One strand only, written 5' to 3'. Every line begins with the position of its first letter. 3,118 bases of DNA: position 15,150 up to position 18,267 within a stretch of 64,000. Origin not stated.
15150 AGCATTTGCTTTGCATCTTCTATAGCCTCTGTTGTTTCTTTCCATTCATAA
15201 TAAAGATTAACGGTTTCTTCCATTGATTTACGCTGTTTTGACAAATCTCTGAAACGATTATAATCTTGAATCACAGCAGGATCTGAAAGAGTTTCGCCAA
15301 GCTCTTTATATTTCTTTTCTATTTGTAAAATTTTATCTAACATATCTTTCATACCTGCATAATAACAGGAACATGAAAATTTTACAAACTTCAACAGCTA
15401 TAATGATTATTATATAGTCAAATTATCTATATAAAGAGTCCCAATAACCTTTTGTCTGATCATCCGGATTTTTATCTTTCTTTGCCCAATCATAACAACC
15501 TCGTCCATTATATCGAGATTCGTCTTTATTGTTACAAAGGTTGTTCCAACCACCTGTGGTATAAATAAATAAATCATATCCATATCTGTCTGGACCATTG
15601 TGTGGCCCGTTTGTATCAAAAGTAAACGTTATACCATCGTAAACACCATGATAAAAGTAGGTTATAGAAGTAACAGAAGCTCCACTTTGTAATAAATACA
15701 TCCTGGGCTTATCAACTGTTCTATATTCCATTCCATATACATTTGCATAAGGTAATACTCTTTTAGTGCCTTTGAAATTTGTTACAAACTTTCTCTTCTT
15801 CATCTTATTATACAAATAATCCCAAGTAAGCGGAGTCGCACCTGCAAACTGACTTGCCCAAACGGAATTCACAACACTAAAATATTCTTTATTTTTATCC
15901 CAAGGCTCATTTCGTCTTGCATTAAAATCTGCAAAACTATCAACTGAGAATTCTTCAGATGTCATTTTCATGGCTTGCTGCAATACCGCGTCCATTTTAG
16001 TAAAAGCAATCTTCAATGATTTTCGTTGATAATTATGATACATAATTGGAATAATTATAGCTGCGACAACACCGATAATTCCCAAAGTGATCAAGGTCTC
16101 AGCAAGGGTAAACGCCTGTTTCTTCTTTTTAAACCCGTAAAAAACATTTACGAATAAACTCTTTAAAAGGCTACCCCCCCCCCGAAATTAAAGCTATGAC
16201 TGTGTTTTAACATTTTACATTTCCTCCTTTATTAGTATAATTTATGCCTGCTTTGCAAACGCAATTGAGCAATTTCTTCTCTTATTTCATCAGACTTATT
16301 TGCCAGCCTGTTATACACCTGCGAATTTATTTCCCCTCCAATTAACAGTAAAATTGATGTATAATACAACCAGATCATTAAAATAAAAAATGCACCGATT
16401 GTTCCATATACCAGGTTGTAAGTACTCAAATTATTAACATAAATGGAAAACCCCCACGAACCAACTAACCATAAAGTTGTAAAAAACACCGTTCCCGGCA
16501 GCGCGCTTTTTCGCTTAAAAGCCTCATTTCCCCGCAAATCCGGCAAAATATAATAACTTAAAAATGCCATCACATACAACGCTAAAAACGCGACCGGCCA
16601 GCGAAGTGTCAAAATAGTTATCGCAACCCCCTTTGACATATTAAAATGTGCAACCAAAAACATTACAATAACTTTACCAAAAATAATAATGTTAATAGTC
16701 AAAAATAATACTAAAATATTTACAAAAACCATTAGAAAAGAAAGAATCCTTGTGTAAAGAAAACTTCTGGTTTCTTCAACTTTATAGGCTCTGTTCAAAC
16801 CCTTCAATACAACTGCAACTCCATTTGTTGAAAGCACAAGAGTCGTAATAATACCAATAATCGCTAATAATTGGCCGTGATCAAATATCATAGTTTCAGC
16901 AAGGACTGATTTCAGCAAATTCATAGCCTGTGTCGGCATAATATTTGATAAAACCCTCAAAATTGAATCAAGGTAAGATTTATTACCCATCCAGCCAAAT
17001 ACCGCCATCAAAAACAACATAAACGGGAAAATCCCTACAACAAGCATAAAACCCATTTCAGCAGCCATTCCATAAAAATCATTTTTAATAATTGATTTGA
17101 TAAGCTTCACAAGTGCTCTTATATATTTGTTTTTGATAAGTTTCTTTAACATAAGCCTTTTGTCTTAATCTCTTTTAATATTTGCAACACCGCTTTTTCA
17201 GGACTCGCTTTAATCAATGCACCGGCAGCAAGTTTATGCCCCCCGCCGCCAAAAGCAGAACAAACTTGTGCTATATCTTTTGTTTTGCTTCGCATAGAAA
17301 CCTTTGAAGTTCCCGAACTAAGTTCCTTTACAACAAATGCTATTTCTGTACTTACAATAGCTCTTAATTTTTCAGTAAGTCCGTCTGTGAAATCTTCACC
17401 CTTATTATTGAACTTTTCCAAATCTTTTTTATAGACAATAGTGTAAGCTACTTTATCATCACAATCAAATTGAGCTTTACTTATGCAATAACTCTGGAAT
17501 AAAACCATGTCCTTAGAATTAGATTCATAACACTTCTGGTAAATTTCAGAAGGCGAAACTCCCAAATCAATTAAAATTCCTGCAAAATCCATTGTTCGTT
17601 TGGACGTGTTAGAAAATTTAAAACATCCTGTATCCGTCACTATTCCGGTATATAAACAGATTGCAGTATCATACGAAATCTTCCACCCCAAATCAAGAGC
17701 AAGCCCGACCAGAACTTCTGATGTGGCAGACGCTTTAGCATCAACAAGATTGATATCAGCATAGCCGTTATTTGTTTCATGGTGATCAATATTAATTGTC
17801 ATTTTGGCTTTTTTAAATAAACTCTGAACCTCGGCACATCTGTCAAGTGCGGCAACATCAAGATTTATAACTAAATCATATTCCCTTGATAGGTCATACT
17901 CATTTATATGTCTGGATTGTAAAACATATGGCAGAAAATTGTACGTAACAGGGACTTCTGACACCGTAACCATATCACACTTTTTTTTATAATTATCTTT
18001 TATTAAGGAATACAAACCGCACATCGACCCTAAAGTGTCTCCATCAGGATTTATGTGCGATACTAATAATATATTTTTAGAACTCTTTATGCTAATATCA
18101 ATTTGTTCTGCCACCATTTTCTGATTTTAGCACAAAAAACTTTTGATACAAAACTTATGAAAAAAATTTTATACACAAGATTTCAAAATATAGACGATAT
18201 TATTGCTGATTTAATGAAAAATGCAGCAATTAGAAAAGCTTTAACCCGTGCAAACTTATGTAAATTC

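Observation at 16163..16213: Locus B: the same G10 interruption in a second pilin-like gene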

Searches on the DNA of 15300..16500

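Call 48: search_rna_families(source=window, start=15300, end=16500, threshold=evalue, max_evalue=1)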
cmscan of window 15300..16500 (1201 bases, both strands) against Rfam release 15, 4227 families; matches with E-value up to 1: 0.
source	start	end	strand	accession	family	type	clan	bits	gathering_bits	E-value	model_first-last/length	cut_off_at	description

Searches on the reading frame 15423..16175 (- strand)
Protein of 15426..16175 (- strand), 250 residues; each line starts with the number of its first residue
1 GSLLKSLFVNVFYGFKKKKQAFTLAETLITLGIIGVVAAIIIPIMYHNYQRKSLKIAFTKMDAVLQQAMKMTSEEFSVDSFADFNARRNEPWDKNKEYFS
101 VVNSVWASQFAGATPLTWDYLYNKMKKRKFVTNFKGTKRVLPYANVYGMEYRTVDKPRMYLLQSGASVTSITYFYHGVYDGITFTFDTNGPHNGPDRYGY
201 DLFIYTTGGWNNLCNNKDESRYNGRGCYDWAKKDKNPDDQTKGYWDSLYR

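Call 8: search_protein_families(library=pfam, proteins=[window:15426-16175:-], max_evalue=0.01)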
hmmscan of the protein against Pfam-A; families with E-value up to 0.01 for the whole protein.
window:15426-16175:- (250 aa): 1 family
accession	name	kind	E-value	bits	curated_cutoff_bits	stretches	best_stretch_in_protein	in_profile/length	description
PF07963.17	N_methyl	-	1.9e-05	24.5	21.2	1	16-41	1-26/27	Prokaryotic N-terminal methylation motif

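Call 9: search_protein_families(library=ncbifam, proteins=[window:15426-16175:-], max_evalue=0.01)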
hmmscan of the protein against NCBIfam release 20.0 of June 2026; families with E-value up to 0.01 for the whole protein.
window:15426-16175:- (250 aa): 7 families
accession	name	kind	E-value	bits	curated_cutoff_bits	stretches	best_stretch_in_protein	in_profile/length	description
NF041013.1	T4P_ComGE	equivalog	1.5e-06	28.2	49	1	17-74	1-58/83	competence type IV pilus minor pilin ComGE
NF007862.0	PRK10574.1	equivalog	6.3e-05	23.1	138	1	17-61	2-42/145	prepilin peptidase-dependent pilin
NF041775.1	typeIV_PilA_Myxo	equivalog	0.00014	21.9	400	1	15-82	6-73/214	type IV pilin protein PilA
TIGR01710.1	typeII_sec_gspG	equivalog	0.00018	21.6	88.85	1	21-71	2-51/134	type II secretion system major pseudopilin GspG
NF040982.1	ComGD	equivalog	0.00054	20.4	70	1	20-69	2-51/139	competence type IV pilus minor pilin ComGD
TIGR02532.1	IV_pilin_GFxxxE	domain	0.0015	18.3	16.3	1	20-42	2-24/24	prepilin-type N-terminal cleavage/methylation domain-containing protein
NF040999.1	pilin_ComGC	equivalog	0.0037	17.4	75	1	20-51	2-33/84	competence type IV pilus major pilin ComGC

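Call 13: find_encoding_contigs(protein=window:15423-16094:-, flank=3000, max_places=10)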
Protein window:15423-16094:- (223 aa): no gene with exactly this product is on record in the collection.

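Call 22: find_related_loci(query=A1, collection=genome_contigs, flank=6000)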
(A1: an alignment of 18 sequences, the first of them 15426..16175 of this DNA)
Query A1 (250 aa) in genome_contigs; peptide patterns used: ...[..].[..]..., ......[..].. (x = any residue, [..] = any of these).
597 stretches matched a pattern (row limit reached: there are more); 569 encode a relative of the query (tblastn E <= 1e-3); the best 80 are kept; 80 distinct loci.
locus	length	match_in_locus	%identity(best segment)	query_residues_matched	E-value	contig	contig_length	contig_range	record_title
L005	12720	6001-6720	45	15-249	3e-65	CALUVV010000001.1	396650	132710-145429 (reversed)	MAG: Candidatus Gastranaerophilales bacterium isolate BRZ_EH__bin71 genome assembly, contig: BRZ_EH__NODE_21_length_3966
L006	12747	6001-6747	41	4-249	2e-56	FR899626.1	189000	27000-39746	Clostridium sp. CAG:768 genomic scaffold, scf44, whole genome shotgun sequence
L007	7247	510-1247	37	21-248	2e-46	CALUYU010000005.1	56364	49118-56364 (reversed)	MAG: Candidatus Gastranaerophilales bacterium isolate BRZ_EE__bin31 genome assembly, contig: BRZ_EE__NODE_1011_length_56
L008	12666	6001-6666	40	17-248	6e-44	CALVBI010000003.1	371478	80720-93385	MAG: Candidatus Gastranaerophilales bacterium isolate BRZ_DM__bin106 genome assembly, contig: BRZ_DM__NODE_16_length_371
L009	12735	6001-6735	34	3-250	1e-37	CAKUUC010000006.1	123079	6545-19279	MAG: uncultured Candidatus Melainabacteria bacterium isolate REFINED_METABAT215_TOP10_CONTIGS_1500_ASSEMBLY_K77_MERGED__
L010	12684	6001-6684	36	19-250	3e-37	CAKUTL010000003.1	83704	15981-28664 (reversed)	MAG: uncultured Candidatus Melainabacteria bacterium isolate REFINED_METABAT215_TOP10_CONTIGS_1500_ASSEMBLY_K77_MERGED__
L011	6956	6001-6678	34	17-248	3e-30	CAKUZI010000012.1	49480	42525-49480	MAG: uncultured Candidatus Melainabacteria bacterium isolate REFINED_METABAT215_TOP10_CONTIGS_1500_ASSEMBLY_K77_MERGED__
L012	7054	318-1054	33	14-250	8e-27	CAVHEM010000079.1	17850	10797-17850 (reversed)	Bacteroidaceae bacterium isolate H07654-L1_cleanbin_000008 genome assembly, contig: Spades_H07654-L1_contig_2733, whole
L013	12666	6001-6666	32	20-248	2e-26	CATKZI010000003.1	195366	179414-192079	MAG TPA_asm: uncultured Candidatus Melainabacteria bacterium isolate MGG07408_1680015415 genome assembly, contig: ERR319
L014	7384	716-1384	31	16-248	3e-26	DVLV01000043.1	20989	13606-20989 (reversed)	MAG TPA_asm: Candidatus Stercorousia faecigallinarum isolate CHK154-323 CHK154__C104161_L20989_ERR2241939, whole genome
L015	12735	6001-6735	28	17-248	5e-23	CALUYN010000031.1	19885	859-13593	MAG: Candidatus Gastranaerophilales bacterium isolate BRZ_FQ__bin50 genome assembly, contig: BRZ_FQ__NODE_2981_length_19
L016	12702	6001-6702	31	19-248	1e-22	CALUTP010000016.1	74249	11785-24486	MAG: Candidatus Gastranaerophilales bacterium isolate E02__bin124 genome assembly, contig: E02__k127_2892300, whole geno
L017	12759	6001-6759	30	4-248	3e-22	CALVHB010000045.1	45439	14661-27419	MAG: Candidatus Gastranaerophilales bacterium isolate E09__bin2 genome assembly, contig: E09__k127_1710699, whole genome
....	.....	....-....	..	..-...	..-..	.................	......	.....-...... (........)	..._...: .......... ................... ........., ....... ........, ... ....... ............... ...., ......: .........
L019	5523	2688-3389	29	21-248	5e-20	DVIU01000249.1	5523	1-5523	MAG TPA_asm: Candidatus Scatousia excrementigallinarum isolate 6276 CHK98__C394105_L5523_ERR2241824, whole genome shotgu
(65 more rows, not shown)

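Call 60: predict_structure(alignment_id=A2)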
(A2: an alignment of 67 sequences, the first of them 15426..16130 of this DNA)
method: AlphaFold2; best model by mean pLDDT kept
length: 235 residues; sequences in the alignment: 67
mean_pLDDT: 92.9   pTM: 0.86
mean pLDDT of the five models: 92.9, 92.8, 91.2, 91.1, 89.7
residues with pLDDT >= 90: 189; 70-90: 36; 50-70: 10; < 50: 0
segments of 3 or more residues with pLDDT < 50: none
pLDDT, mean of each block of 10 residues (from residue 1): 67 84 88 94 98 98 97 95 98 98 92 86 95 95 97 96 93 94 97 92 95 98 96 81
secondary structure, 60 per line:
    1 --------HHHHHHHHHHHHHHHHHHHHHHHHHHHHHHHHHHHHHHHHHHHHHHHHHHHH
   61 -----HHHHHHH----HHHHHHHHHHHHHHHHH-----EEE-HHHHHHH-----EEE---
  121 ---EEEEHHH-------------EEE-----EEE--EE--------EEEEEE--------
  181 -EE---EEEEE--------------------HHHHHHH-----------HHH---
elements in order: H9-60 H66-72 H77-93 E99-101 H103-109 E115-117 E124-127 E144-146 E152-154 E167-172 E187-191 H212-218

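Call 63: fold_search(model_id=the predicted structure, library=pdb)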
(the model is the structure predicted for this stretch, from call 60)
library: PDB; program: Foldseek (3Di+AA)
matches with E <= 10: 47; with E <= 0.001: 0
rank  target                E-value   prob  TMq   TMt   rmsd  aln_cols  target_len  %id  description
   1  7c7z_B                1.2e+00  0.06  0.22  0.18  22.4       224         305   13  Crystal structure of the flagellar junction protein FlgL from Legionella pneumophila (released 2020-08-12)
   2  5lhz_B                1.8e+00  0.11  0.12  0.32   4.4        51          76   10  PB3 Domain of Human PLK4 in Complex with Coiled-Coil Domain of STIL (released 2017-03-01)
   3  4nk7                  2.4e+00  0.03  0.12  0.13   9.0        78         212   19  Crystal Structure of the D. melanogaster Plk4 cryptic polo box (CPB) (released 2014-08-27)
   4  9jfj_B                2.7e+00  0.01  0.13  0.13  20.9       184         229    9  Crystal structure of the cytoplasmic domain of ZraS in ADP-bound form (released 2025-03-26)
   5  5lhz_C                3.0e+00  0.10  0.13  0.37   3.2        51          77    4  PB3 Domain of Human PLK4 in Complex with Coiled-Coil Domain of STIL (released 2017-03-01)
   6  7y22_A                3.5e+00  0.01  0.14  0.09  18.1       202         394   11  CryoEM structure of Klebsiella phage Kp7 tail complex applied with C6 symmetry (released 2023-06-14)
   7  6zwm_B                3.7e+00  0.02  0.14  0.02  18.1       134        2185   12  cryo-EM structure of human mTOR complex 2, overall refinement (released 2020-11-18)
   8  5lhz_A                3.9e+00  0.08  0.12  0.34   4.3        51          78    8  PB3 Domain of Human PLK4 in Complex with Coiled-Coil Domain of STIL (released 2017-03-01)
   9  5kay_B                3.9e+00  0.02  0.16  0.18  12.4       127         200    9  Structure of Spelter bound to Zn2+ (released 2016-08-03)
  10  2q7q_A                3.9e+00  0.01  0.08  0.06  10.2        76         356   12  Crystal structure of Alcaligenes faecalis AADH in complex with p-chlorobenzylamine. (released 2007-07-31)
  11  2agx_A                3.9e+00  0.01  0.08  0.06  10.2        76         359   12  Crystal structure of the Schiff base intermediate in the reductive half-reaction of aromatic amine dehydrogenase (AADH (released 2006-04-25)
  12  8tum_a                4.4e+00  0.01  0.14  0.21  19.6       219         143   17  Type IV pilus from Pseudomonas PAO1 strain (released 2024-03-13)
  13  2h47_A                5.0e+00  0.01  0.08  0.06  10.1        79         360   11  Crystal Structure of an Electron Transfer Complex Between Aromatic Amine Dephydrogenase and Azurin from Alcaligenes Fa (released 2006-11-21)
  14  3jzl_B                5.4e+00  0.03  0.22  0.14  12.8       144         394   12  CRYSTAL STRUCTURE OF A PUTATIVE CYSTATHIONINE BETA-LYASE INVOLVED IN ALUMINUM RESISTANCE (LMOF2365_1314) FROM LISTERIA (released 2009-10-06)
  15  2d4x                  5.7e+00  0.03  0.19  0.20  10.4       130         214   11  Crystal structure of a 26K fragment of HAP3 (FlgL) (released 2006-11-14)
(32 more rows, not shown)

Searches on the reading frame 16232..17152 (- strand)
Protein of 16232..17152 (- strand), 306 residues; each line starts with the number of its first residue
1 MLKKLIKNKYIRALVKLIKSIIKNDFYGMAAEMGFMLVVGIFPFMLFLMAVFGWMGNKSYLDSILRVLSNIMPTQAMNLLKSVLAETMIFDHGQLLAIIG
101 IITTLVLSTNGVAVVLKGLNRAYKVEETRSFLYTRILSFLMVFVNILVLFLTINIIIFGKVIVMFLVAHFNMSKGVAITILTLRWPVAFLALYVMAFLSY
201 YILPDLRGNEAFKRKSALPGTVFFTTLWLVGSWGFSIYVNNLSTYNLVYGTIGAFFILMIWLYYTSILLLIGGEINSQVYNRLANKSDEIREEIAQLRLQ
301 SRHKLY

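Call 8: search_protein_families(library=pfam, proteins=[window:16235-17152:-], max_evalue=0.01)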
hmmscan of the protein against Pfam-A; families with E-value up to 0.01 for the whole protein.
window:16235-17152:- (306 aa): 1 family
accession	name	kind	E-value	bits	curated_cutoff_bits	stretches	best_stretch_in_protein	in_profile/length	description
PF03631.20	Virul_fac_BrkB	-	4.7e-51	174.3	33.7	1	24-282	3-258/259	Virulence factor BrkB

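Call 9: search_protein_families(library=ncbifam, proteins=[window:16235-17152:-], max_evalue=0.01)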
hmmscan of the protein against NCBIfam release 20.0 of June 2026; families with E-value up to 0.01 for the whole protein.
window:16235-17152:- (306 aa): 3 families
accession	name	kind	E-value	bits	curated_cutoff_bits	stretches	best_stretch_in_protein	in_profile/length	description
TIGR00765.1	yihY_not_rbn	subfamily_domain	2e-27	96.6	73.15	1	16-279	5-256/259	YihY family inner membrane protein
NF002457.0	PRK01637.1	equivalog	2.8e-15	56.3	307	1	11-292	17-287/295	virulence factor BrkB family protein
NF003256.0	PRK04214.1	equivalog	2.6e-13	49.7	500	1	17-279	23-273/412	ribonuclease BN/unknown domain fusion protein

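Call 10: find_encoding_contigs(protein=window:16232-17152:-, flank=3000, max_places=10)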
Protein window:16232-17152:- (306 aa): 4 contigs read that carry it; 2 places shown.
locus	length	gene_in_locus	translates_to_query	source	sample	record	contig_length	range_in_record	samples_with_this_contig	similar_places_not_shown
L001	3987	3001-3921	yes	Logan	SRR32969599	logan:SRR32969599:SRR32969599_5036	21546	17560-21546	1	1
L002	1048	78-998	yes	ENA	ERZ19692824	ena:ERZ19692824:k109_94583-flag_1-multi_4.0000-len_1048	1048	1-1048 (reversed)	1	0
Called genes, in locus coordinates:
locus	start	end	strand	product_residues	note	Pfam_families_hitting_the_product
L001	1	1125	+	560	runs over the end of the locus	PF00512:HisKA, PF02518:HATPase_c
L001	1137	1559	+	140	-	PF00383:dCMP_cyt_deam_1, PF14437:MafB19-deam, PF14439:Bd3614-deam (weak)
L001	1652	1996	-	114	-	PF05258:DciA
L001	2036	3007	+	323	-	PF01368:DHH, PF02272:DHHA1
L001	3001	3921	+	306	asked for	PF03631:Virul_fac_BrkB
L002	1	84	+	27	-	?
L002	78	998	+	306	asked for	PF03631:Virul_fac_BrkB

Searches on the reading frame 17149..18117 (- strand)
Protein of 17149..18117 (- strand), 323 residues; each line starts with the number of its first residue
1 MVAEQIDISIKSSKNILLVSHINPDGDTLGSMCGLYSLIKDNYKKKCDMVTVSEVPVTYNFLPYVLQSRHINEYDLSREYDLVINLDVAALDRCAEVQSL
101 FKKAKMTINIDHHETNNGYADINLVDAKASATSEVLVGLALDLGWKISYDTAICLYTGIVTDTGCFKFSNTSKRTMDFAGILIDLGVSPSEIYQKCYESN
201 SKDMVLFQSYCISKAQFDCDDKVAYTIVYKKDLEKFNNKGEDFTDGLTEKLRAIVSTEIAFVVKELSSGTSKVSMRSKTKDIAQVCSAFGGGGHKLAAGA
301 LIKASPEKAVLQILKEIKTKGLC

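Call 8: search_protein_families(library=pfam, proteins=[window:17149-18117:-], max_evalue=0.01)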
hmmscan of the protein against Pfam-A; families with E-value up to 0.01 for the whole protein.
window:17149-18117:- (323 aa): 2 families
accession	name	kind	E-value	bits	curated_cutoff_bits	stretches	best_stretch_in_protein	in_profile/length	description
PF01368.27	DHH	-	1.8e-17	64.3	28.1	1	15-159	1-125/125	DHH family, N-terminal domain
PF02272.25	DHHA1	-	5.5e-08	33.6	25.9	1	247-317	21-99/102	DHHA1 domain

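Call 9: search_protein_families(library=ncbifam, proteins=[window:17149-18117:-], max_evalue=0.01)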
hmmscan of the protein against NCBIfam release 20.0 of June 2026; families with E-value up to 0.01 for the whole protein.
window:17149-18117:- (323 aa): 6 families
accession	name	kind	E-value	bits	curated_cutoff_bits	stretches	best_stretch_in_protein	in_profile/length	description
NF053633.1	OlncasPapPhNrnA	equivalog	6.7e-50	169.8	350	1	5-318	8-312/317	bifunctional oligoribonuclease/PAP phosphatase NrnA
NF003877.0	PRK05427.1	equivalog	1.3e-06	28.1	283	1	15-277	3-267/308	manganese-dependent inorganic pyrophosphatase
NF053576.1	RecJ_archaeal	equivalog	1.4e-06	27.5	360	1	268-317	387-448/452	RecJ family nuclease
NF041569.1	A-tRNAntase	equivalog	4.4e-05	21.9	1440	1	19-318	5-298/880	A-adding tRNA nucleotidyltransferase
NF040701.1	RecJ_Meth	equivalog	0.00015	20.7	550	0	290-316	422-447/449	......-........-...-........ exonuclease RecJ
NF011442.0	PRK14869.1-4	equivalog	0.00029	19.4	400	0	108-186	329-409/543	putative manganese-dependent inorganic diphosphatase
